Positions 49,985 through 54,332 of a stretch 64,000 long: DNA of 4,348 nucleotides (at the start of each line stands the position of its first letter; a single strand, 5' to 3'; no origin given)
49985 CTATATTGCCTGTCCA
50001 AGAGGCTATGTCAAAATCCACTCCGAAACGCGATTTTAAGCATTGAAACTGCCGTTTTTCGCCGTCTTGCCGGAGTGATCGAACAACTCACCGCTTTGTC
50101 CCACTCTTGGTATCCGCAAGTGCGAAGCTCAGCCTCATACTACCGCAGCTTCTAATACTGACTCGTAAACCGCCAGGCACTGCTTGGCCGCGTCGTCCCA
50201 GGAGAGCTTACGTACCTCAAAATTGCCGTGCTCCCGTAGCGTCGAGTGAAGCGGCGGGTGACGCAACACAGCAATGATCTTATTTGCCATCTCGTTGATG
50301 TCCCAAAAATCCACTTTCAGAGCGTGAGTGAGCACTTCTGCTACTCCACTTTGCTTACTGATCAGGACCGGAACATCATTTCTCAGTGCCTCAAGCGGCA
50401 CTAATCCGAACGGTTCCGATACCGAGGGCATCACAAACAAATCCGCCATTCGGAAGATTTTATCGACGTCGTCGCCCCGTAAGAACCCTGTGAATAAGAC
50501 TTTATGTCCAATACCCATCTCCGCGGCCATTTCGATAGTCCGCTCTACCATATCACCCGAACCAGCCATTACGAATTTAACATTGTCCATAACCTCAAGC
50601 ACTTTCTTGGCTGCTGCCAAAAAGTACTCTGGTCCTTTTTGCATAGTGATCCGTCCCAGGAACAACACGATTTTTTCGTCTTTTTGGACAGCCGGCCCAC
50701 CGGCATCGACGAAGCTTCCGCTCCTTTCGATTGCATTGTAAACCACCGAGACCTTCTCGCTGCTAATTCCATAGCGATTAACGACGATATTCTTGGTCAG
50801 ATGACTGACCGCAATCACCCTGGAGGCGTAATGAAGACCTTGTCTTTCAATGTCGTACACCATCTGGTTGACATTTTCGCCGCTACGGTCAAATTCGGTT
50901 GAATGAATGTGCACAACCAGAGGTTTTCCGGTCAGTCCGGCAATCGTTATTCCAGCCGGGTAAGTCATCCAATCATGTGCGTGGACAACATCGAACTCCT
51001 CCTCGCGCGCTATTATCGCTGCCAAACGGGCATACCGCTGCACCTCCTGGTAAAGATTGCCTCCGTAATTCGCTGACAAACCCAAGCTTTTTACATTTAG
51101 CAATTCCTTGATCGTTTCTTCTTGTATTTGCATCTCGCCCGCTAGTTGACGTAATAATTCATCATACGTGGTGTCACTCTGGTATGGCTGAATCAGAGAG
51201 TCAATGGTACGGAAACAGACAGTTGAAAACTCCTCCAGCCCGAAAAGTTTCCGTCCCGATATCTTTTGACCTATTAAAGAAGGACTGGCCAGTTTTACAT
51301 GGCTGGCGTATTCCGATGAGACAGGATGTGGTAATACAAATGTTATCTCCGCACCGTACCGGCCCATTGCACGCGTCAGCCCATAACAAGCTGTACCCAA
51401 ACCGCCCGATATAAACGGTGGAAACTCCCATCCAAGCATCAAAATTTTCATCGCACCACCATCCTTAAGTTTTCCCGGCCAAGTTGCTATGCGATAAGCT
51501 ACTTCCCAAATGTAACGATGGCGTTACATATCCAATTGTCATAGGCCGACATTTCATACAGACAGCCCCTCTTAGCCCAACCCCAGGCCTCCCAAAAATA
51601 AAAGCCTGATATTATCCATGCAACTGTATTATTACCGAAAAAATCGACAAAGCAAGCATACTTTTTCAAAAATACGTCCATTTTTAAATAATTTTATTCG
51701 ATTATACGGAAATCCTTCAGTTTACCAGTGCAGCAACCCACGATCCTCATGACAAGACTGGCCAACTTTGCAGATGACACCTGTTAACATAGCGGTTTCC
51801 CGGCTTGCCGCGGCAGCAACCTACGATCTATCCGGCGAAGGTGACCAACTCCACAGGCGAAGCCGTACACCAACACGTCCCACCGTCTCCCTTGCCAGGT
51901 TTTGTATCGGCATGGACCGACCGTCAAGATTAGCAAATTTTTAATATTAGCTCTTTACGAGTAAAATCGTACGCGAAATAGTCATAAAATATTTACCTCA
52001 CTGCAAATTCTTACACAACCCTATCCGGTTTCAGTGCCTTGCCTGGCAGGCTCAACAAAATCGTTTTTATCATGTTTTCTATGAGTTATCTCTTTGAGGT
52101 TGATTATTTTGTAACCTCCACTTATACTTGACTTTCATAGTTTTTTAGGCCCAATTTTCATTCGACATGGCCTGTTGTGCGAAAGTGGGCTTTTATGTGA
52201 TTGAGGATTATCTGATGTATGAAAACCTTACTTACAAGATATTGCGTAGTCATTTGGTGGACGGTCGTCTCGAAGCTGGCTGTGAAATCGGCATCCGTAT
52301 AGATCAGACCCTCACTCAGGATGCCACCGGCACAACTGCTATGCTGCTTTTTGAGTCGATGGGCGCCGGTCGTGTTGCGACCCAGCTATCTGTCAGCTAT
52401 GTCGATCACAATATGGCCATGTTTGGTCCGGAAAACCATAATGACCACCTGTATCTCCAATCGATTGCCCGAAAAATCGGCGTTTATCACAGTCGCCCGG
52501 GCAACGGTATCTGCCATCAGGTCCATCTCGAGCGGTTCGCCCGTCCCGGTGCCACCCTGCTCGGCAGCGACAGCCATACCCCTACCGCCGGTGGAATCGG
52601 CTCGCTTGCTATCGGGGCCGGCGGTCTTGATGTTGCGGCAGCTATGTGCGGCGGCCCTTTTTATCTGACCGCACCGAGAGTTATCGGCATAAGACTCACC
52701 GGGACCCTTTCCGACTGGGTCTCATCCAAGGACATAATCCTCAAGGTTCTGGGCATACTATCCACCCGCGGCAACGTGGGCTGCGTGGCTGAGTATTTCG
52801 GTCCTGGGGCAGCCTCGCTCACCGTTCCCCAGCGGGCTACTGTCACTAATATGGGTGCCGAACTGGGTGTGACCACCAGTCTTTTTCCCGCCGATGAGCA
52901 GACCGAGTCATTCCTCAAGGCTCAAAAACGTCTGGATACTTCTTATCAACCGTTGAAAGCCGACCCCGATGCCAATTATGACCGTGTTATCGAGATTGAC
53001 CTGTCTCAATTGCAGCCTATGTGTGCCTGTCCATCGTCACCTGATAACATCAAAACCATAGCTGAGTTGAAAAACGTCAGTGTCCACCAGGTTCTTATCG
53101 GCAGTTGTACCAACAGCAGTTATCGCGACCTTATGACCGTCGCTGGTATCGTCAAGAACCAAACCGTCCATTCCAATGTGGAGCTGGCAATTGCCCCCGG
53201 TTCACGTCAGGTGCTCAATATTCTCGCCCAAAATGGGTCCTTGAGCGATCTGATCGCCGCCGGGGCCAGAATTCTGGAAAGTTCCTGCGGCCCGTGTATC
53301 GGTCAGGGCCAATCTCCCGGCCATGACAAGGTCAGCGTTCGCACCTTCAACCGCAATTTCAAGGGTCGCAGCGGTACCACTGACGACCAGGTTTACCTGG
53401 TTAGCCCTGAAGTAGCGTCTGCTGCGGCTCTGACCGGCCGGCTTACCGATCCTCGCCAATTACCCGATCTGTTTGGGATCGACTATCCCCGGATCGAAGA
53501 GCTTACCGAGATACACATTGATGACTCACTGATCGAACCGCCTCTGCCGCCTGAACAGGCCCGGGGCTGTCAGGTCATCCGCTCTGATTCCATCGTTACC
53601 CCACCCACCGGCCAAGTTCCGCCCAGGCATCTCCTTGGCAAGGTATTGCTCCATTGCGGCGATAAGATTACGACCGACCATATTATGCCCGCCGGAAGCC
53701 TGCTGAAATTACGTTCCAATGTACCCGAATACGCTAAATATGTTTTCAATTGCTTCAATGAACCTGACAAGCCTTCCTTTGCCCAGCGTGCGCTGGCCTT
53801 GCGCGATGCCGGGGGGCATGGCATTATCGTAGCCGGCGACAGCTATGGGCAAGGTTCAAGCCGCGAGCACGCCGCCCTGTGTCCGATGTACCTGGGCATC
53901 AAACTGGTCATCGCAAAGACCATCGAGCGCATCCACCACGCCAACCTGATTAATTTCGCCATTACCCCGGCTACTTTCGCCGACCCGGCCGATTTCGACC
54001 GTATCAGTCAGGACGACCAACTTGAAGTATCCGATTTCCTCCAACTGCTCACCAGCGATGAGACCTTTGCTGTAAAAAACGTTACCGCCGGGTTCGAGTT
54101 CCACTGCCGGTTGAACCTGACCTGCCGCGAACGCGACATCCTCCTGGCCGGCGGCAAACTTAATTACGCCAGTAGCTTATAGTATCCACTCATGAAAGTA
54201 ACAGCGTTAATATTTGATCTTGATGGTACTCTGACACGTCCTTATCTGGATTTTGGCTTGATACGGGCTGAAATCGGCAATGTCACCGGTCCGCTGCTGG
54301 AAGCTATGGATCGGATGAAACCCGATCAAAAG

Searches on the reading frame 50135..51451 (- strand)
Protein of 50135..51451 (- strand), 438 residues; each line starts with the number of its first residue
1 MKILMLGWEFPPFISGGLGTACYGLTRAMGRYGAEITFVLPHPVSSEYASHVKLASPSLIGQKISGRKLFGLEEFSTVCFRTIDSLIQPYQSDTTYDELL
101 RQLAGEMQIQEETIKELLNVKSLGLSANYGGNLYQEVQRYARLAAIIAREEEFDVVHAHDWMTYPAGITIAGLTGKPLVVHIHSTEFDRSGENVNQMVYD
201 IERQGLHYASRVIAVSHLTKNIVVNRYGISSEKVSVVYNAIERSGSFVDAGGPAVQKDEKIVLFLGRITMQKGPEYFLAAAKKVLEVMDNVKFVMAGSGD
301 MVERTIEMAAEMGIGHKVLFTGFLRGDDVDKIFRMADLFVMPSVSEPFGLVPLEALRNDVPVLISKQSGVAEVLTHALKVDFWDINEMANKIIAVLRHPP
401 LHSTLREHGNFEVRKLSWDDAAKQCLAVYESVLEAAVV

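Call 74: search_protein_families(library=pfam, proteins=[window:50135-51451:-], max_evalue=0.0001)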
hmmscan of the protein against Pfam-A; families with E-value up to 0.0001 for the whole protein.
window:50135-51451:- (438 aa): 6 families
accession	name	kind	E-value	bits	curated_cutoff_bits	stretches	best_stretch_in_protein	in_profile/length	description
PF00534.26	Glycos_transf_1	-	5.3e-35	120.9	26.4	1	255-408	11-168/172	Glycosyl transferases group 1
PF13692.12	Glyco_trans_1_4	-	1.1e-27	97.5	27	1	260-397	2-141/142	Glycosyl transferases group 1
PF13439.12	Glyco_transf_4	-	1.8e-22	80.6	28.5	1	137-242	58-167/170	Glycosyltransferase Family 4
PF20706.3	GT4-conflict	-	4e-20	72.6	26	1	154-432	83-361/385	Family 4 Glycosyltransferase in conflict systems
PF13579.12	Glyco_trans_4_4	-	4.6e-17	63.2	29.7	1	132-239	52-157/158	Glycosyl transferase 4-like domain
PF08323.17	Glyco_transf_5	-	3.6e-16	60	22.7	2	141-224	115-225/239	Starch synthase catalytic domain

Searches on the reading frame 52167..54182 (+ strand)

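Call 74: search_protein_families(library=pfam, proteins=[window:52167-54182:+], max_evalue=0.0001)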
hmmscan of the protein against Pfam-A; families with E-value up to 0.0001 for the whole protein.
window:52167-54182:+ (671 aa): 2 families
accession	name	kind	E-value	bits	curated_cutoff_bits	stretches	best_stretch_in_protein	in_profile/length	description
PF00330.25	Aconitase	-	1.2e-109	367.9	28.7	1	24-424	2-463/463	Aconitase family (aconitate hydratase)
PF00694.25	Aconitase_C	-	5.4e-17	62.8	22.8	1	533-606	57-130/131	Aconitase C-terminal domain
